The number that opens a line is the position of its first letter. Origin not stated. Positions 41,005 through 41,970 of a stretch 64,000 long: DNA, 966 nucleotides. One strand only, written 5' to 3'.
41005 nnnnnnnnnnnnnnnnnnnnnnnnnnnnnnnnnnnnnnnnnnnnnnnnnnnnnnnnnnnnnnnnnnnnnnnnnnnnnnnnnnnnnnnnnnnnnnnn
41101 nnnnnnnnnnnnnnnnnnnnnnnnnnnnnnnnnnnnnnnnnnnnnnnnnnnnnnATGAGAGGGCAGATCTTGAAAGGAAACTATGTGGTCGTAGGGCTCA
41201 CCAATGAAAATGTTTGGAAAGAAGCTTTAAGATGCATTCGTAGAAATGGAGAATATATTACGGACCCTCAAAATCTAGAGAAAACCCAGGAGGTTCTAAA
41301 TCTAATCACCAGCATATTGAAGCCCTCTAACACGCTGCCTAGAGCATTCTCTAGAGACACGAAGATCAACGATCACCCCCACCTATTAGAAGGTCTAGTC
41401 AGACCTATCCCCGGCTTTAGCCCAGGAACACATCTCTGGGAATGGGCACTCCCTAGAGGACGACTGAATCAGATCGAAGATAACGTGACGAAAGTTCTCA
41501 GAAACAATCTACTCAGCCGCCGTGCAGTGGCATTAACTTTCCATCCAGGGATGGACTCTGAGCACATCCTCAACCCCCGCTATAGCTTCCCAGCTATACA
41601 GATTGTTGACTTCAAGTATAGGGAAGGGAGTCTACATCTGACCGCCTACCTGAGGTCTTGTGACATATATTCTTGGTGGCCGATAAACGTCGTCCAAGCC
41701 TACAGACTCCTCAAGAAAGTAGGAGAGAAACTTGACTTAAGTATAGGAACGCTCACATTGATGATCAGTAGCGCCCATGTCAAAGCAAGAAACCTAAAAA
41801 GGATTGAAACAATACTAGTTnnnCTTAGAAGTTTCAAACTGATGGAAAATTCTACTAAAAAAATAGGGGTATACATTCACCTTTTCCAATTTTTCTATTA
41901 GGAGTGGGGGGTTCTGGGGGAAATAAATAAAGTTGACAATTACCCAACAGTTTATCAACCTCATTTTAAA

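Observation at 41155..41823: Thymidylate-synthase-fold protein with the nucleophilic Cys replaced by Arg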

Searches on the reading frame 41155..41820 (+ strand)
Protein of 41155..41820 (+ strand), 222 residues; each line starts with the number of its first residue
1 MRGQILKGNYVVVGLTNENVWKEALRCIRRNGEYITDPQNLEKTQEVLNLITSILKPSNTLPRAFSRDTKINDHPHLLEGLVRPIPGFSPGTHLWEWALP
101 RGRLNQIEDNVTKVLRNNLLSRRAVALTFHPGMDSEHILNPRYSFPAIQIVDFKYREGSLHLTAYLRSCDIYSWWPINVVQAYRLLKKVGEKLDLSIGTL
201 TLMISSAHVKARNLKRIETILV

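Call 3: search_protein_families(library=pfam, proteins=[window:41155-41820:+], max_evalue=1)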
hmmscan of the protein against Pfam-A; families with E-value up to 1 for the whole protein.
window:41155-41820:+ (222 aa): 2 families
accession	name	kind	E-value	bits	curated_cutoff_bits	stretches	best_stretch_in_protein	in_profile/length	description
PF00303.24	Thymidylat_synt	-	1.7e-10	41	24.3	1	101-220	106-221/266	Thymidylate synthase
PF20690.3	bDLD3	-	0.18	12.2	27.1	1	91-120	38-67/73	Bacterial Death-like domain 3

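Call 4: search_solved_structures(query=window:41155-41820:+, max_evalue=10, show_alignments=3)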
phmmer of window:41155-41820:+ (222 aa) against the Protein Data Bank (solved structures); distinct sequences matched with E-value up to 10: 83 (the best 60 are shown).
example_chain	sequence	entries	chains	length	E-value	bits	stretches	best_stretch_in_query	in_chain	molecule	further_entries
1tys_A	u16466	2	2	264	3.5e-06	30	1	95-213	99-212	THYMIDYLATE SYNTHASE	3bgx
3bfi_A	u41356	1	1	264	5.2e-06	29.4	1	95-214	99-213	Thymidylate synthase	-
1kzj_A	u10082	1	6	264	6.3e-06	29.1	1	95-213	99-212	Thymidylate synthase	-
6cdz_A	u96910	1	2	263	6.4e-06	29.1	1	95-213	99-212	Thymidylate synthase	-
2vet_A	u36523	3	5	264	6.4e-06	29.1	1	95-213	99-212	THYMIDYLATE SYNTHASE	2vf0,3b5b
1zpr_A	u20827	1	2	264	6.5e-06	29.1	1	95-213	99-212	THYMIDYLATE SYNTHASE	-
1aob_A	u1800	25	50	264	6.5e-06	29.1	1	95-213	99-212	THYMIDYLATE SYNTHASE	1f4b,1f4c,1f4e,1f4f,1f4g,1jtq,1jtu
1qqq_A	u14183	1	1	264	6.5e-06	29.1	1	95-213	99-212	THYMIDYLATE SYNTHASE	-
2tsc_A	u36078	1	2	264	6.5e-06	29.1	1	95-213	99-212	THYMIDYLATE SYNTHASE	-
2ftn_A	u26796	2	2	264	6.5e-06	29.1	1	95-213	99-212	Thymidylate synthase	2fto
1an5_A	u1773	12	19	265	6.5e-06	29.1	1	95-213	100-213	THYMIDYLATE SYNTHASE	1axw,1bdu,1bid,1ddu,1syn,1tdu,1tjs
2g8x_A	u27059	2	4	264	7.8e-06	28.8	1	95-211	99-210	thymidylate synthase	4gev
1f4d_A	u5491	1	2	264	1.4e-05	28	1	95-213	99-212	THYMIDYLATE SYNTHASE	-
1ev5_A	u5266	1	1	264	1.7e-05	27.7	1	95-213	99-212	THYMIDYLATE SYNTHASE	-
1evf_A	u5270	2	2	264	1.7e-05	27.7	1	95-213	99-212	THYMIDYLATE SYNTHASE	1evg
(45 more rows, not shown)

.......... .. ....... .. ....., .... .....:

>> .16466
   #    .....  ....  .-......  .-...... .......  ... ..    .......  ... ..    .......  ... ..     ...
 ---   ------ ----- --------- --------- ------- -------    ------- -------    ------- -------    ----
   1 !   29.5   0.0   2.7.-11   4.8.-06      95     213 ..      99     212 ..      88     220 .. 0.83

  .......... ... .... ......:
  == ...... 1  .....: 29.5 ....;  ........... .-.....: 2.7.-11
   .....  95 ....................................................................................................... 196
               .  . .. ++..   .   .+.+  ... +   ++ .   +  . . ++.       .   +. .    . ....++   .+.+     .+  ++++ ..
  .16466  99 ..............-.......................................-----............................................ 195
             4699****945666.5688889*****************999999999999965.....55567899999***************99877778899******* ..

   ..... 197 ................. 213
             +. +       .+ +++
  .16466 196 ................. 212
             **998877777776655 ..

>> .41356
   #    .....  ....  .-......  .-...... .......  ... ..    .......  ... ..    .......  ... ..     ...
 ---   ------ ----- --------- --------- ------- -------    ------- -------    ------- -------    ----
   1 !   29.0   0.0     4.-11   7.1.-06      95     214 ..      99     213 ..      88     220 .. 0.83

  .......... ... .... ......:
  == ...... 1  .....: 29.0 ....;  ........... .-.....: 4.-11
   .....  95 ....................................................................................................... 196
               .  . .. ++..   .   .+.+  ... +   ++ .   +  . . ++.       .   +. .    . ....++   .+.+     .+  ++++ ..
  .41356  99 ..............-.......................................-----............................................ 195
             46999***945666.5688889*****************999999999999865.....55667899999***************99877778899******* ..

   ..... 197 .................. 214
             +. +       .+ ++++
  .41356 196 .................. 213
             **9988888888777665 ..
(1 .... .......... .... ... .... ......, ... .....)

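Call 5: search_protein_families(library=ncbifam, proteins=[window:41155-41820:+], max_evalue=1)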
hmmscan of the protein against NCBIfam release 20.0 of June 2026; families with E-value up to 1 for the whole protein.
window:41155-41820:+ (222 aa): 8 families
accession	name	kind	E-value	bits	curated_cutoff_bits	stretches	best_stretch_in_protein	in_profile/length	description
TIGR03283.1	thy_syn_methano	equivalog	2e-23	82.9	174.55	1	18-216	9-200/201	thymidylate synthase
NF002497.0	PRK01827.1-3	equivalog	1.5e-07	31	327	1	96-219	100-218/264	thymidylate synthase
TIGR03284.1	thym_sym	equivalog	2.3e-06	27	108.35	1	96-220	132-251/296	thymidylate synthase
NF002496.0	PRK01827.1-2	equivalog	6.1e-06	25.5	325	1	102-221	161-274/318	thymidylate synthase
NF002499.0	PRK01827.1-5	equivalog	9.7e-06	25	405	1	95-215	99-214/264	thymidylate synthase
NF002495.0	PRK01827.1-1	equivalog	8.9e-05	22.1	327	1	108-220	119-231/279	thymidylate synthase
NF002498.0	PRK01827.1-4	equivalog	0.00043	19.7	427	1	105-217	124-230/283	thymidylate synthase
NF010393.0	PRK13821.1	equivalog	0.073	12.1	576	1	154-217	203-264/323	thymidylate synthase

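Call 6: find_homologous_proteins(query=window:41155-41820:+, max_evalue=0.001)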
Query window:41155-41820:+ (222 aa): 2 proteins with E <= 0.001 among 119 candidates.
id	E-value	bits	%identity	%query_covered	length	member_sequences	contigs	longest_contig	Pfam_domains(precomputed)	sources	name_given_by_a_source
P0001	5.3e-146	502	100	100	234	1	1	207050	PF00303.25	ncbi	ncbi:MAG: thymidylate synthase [Candidatus Bathyarchaeia archaeon]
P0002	5.0e-7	48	30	76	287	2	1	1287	PF14251.13,PF00303.25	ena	-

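Call 15: predict_structure(protein=window:41155-41820:+)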
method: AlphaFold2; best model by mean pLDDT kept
length: 222 residues; sequences in the alignment: 1
mean_pLDDT: 49.1   pTM: 0.44
mean pLDDT of the five models: 49.1, 39.7, 39.0, 37.1, 36.7
residues with pLDDT >= 90: 0; 70-90: 9; 50-70: 101; < 50: 112
segments of 3 or more residues with pLDDT < 50: 1-16, 57-93, 134-147, 165-176, 201-222
pLDDT, mean of each block of 10 residues (from residue 1): 37 48 59 53 59 52 35 33 37 49 58 64 53 43 43 53 48 47 69 64 42 39 30
secondary structure, 60 per line:
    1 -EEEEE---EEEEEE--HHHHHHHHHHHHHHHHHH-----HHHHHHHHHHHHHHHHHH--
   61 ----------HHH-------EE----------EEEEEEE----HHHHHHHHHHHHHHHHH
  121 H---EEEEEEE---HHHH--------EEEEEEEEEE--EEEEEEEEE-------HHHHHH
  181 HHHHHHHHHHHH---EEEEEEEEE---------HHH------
elements in order: E2-6 E10-15 H18-35 H41-58 E93-99 H104-121 E125-131 H135-138 E147-156 E159-167 H175-192 E196-204

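Call 18: search_protein_representatives(protein=window:41155-41820:+)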
Query: 222 residues. Proteins with E-value up to 0.001 (for the whole library): 417; up to 1e-10: 66; up to 1e-30: 2. The best 150 are listed.
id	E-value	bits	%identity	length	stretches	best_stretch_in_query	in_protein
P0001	1.7e-146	501.9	100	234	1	1-222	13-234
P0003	1.5e-31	126.0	38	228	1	18-221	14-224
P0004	4.1e-26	108.3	34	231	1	14-220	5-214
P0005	3.2e-23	98.8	34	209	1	28-220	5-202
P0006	1.1e-22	97.1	45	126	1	112-220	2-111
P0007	5.7e-22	94.7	38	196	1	82-220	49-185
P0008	4.7e-21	91.7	32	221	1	16-220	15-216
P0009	1.4e-19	87.0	35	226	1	18-221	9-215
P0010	4.2e-19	85.4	33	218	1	16-220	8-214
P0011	2.0e-18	83.1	38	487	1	88-212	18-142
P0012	2.3e-18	82.9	35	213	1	8-220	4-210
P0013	1.8e-17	80.0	33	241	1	8-220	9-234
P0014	2.6e-17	79.5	33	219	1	19-209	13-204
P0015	8.4e-17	77.8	29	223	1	10-213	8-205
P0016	8.6e-17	77.8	30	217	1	16-219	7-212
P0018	1.4e-16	77.1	34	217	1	10-218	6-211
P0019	2.0e-16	76.6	29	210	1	16-210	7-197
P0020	3.0e-16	76.0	33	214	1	20-218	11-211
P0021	6.6e-16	74.9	34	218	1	17-221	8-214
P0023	1.7e-14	70.3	33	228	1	18-221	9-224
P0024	6.3e-14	68.4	36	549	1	41-210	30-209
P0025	1.0e-13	67.8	30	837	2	58-219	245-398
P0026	1.1e-13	67.7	33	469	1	7-220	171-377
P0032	5.6e-13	65.3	30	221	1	20-221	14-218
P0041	3.6e-12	62.7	32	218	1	19-217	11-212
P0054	2.2e-11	60.1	34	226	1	79-220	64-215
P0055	2.2e-11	60.1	33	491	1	18-221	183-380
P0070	1.6e-10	57.3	30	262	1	12-220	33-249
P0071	1.7e-10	57.2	36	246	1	111-218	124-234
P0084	1.1e-09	54.6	29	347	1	44-194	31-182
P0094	4.0e-09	52.7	31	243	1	19-221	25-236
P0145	2.3e-07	47.0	30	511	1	41-217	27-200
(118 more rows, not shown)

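Call 23: list_cluster_members(proteins=[P0003, P0004, P0005, P0008, P0009, P0010, P0021, P0041, P0024, P0070])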
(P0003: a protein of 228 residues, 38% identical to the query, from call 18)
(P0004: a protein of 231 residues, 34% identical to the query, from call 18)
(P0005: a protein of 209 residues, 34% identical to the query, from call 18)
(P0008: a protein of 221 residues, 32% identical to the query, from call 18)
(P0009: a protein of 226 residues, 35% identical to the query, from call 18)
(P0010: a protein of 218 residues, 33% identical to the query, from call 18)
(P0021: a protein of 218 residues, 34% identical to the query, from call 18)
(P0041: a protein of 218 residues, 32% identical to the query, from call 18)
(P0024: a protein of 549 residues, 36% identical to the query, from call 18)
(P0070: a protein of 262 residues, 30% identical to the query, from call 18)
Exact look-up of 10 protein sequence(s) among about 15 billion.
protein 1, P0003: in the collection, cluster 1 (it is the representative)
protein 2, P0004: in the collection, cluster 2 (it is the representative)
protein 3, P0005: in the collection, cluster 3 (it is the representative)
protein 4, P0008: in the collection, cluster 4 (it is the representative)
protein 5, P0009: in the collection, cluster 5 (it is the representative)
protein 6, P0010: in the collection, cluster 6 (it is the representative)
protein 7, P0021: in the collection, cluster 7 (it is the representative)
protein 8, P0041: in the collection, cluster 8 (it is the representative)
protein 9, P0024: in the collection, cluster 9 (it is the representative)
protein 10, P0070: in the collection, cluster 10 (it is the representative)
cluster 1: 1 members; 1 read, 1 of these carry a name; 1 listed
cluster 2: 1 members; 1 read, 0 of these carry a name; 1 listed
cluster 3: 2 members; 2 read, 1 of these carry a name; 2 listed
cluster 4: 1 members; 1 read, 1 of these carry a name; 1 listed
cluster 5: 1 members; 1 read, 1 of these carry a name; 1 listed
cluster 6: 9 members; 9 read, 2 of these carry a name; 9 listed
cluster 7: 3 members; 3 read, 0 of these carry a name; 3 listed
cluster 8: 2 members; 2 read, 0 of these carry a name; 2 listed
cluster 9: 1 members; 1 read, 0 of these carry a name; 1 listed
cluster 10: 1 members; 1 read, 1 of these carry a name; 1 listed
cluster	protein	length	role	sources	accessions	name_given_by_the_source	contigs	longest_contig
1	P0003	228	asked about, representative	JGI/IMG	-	thymidylate synthase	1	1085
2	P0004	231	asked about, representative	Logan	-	-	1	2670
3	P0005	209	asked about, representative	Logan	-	-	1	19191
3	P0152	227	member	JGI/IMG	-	thymidylate synthase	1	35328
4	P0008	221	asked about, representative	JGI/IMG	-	hypothetical protein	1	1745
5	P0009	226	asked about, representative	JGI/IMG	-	thymidylate synthase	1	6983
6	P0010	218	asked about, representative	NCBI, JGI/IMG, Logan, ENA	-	-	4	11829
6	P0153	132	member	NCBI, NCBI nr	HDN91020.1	MAG TPA: hypothetical protein ENG56_01515, partial [Candidatus Aenigmarchaeota archaeon] | hypothetical protein [Candidatus Aenigmarchaeota archaeon]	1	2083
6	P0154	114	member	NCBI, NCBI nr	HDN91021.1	MAG TPA: thymidylate synthase, partial [Candidatus Aenigmarchaeota archaeon] | thymidylate synthase [Candidatus Aenigmarchaeota archaeon]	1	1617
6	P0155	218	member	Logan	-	-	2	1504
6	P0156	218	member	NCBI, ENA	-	-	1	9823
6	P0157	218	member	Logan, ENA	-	-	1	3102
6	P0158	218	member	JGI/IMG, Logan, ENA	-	-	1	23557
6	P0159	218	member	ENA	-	-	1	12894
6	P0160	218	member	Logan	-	-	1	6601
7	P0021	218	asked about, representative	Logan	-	-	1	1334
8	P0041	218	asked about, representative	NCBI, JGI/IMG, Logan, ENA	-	-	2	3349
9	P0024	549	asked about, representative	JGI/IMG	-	-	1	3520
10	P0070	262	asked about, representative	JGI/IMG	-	thymidylate synthase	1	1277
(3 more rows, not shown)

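Call 24: find_encoding_contigs(protein=P0152, flank=10000, max_places=4)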
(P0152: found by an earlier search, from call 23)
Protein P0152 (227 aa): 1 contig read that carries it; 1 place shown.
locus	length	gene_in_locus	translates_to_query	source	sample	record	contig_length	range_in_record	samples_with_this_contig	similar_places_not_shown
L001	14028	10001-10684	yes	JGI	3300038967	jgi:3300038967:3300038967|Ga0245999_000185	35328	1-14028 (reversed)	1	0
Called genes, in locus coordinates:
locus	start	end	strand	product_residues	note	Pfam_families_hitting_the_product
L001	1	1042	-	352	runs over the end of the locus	PF09376:NurA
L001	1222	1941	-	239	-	-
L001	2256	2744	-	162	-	-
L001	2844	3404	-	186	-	-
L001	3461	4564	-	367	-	PF19276:HD_assoc_2 (weak)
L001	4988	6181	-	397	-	-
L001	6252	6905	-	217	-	-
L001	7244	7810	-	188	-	PF00596:Aldolase_II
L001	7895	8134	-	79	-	-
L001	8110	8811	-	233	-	-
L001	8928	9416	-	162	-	-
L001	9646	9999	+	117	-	-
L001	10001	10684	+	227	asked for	-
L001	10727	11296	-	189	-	-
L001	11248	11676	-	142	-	PF12705:PDDEXK_1, PF01930:Cas_Cas4 (weak)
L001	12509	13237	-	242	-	-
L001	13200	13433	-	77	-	PF26457:DUF8136 (faint)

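Call 25: find_encoding_contigs(protein=P0005, flank=10000, max_places=4)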
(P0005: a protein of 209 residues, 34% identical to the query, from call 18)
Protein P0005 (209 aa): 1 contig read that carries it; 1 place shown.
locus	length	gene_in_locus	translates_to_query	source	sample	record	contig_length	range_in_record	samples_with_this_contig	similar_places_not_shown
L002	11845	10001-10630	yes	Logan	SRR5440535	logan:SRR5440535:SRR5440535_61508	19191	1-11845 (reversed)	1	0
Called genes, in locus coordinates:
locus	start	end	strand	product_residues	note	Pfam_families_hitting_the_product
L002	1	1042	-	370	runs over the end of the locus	PF09376:NurA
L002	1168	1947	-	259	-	-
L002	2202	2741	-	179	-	-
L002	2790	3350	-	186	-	-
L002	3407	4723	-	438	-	PF01966:HD (weak), PF19276:HD_assoc_2 (weak)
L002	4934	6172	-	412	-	-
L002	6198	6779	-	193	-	-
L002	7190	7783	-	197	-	PF00596:Aldolase_II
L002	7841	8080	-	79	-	-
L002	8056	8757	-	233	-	-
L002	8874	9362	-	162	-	-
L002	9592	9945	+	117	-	-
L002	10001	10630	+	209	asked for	-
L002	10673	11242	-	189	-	-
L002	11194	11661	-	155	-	PF12705:PDDEXK_1, PF01930:Cas_Cas4 (weak)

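Call 27: search_protein_families(library=pfam, proteins=[L001:9646-9996:+, L001:10727-11293:-, L001:8928-9413:-, L001:8110-8808:-, L001:12509-13234:-, L001:4988-6178:-, L001:6252-6902:-, L001:1222-1938:-, L001:2256-2741:-, L001:2844-3401:-], max_evalue=0.05)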
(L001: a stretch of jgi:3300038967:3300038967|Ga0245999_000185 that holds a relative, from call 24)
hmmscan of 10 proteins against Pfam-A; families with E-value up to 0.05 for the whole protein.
L001:9646-9996:+ (117 aa): 0 families

L001:10727-11293:- (188 aa): 2 families
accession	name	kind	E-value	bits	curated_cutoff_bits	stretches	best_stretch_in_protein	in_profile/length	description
PF02701.20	Zn_ribbon_Dof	-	0.011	16.4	26.6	1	95-132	2-38/59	Dof domain, zinc finger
PF17253.7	DUF5320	-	0.029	16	27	0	108-169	35-96/99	Family of unknown function (DUF5320)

L001:8928-9413:- (161 aa): 1 family
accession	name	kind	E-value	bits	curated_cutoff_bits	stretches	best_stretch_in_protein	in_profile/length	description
PF13601.12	HTH_34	-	0.016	15.8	27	1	68-108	28-67/80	Winged helix DNA-binding domain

L001:8110-8808:- (232 aa): 0 families

L001:12509-13234:- (241 aa): 0 families

L001:4988-6178:- (396 aa): 1 family
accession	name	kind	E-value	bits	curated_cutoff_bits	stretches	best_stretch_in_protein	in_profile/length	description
PF16317.11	Glyco_hydro_99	-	0.00033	20.3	33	0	277-345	244-313/341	Glycosyl hydrolase family 99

L001:6252-6902:- (216 aa): 1 family
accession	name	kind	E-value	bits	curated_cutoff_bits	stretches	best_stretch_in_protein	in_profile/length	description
PF04307.19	YdjM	-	8.7e-05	22.5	29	1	27-113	26-108/176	YdjM inner membrane protein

L001:1222-1938:- (238 aa): 1 family
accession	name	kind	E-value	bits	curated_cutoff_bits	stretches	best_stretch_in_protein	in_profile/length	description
PF08073.18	CHDNT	-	0.05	13.9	27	0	43-76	12-42/54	CHDNT (NUC034) domain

L001:2256-2741:- (161 aa): 1 family
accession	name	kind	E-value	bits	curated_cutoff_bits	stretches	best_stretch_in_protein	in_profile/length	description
PF19473.4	DUF6010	-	0.025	15.1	27.3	1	28-86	37-96/120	Family of unknown function (DUF6010)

L001:2844-3401:- (185 aa): 0 families

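Call 30: find_related_loci(query=A1, collection=viral_contigs, flank=8000)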
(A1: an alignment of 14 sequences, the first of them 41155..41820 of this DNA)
Query A1 (222 aa) in viral_contigs; peptide patterns used: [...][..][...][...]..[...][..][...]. (x = any residue, [..] = any of these).
86 stretches matched a pattern, but none encodes a relative of the query by tblastn (E <= 1e-3).

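Call 32: find_related_loci(query=A2, collection=genome_contigs, flank=8000)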
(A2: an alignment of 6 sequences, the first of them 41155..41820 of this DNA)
Query A2 (222 aa) in genome_contigs; peptide patterns used: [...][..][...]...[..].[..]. (x = any residue, [..] = any of these).
2 stretches matched a pattern, but none encodes a relative of the query by tblastn (E <= 1e-3).

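Call 33: find_homologous_proteins(query=A1, max_evalue=0.001)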
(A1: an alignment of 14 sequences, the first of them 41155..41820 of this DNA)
Query A1 (14 sequences) (222 aa, profile of the alignment): 6 proteins with E <= 0.001 among 2558 candidates.
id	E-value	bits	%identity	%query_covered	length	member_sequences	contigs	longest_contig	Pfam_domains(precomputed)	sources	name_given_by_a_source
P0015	3.0e-74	267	28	95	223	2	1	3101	PF00303.25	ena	-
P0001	6.0e-74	266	100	100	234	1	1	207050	PF00303.25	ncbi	ncbi:MAG: thymidylate synthase [Candidatus Bathyarchaeia archaeon]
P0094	2.6e-70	255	29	91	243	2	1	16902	PF00303.25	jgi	-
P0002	3.9e-21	94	30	76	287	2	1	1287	PF14251.13,PF00303.25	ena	-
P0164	7.3e-14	70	24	90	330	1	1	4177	PF00303.25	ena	-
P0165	1.3e-11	63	27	75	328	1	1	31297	PF00303.25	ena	-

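Call 34: find_encoding_contigs(protein=P0094, flank=8000, max_places=3)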
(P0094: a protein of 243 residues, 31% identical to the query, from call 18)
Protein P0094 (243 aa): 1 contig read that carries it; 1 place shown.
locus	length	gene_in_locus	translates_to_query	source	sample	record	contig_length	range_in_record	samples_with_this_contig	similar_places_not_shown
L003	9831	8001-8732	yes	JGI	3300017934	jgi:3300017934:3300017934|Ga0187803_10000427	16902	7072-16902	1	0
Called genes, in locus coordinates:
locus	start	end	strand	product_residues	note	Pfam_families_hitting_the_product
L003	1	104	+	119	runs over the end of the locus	-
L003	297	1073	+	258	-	-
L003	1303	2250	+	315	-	-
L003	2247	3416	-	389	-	PF04055:Radical_SAM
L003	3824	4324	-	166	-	PF01613:Flavin_Reduct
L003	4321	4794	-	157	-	-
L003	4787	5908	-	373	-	PF00579:tRNA-synt_1b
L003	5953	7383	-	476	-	PF11794:HpaB_N, PF03241:HpaB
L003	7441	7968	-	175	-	-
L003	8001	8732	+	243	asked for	PF00303:Thymidylat_synt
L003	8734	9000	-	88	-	-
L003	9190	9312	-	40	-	-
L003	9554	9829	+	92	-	?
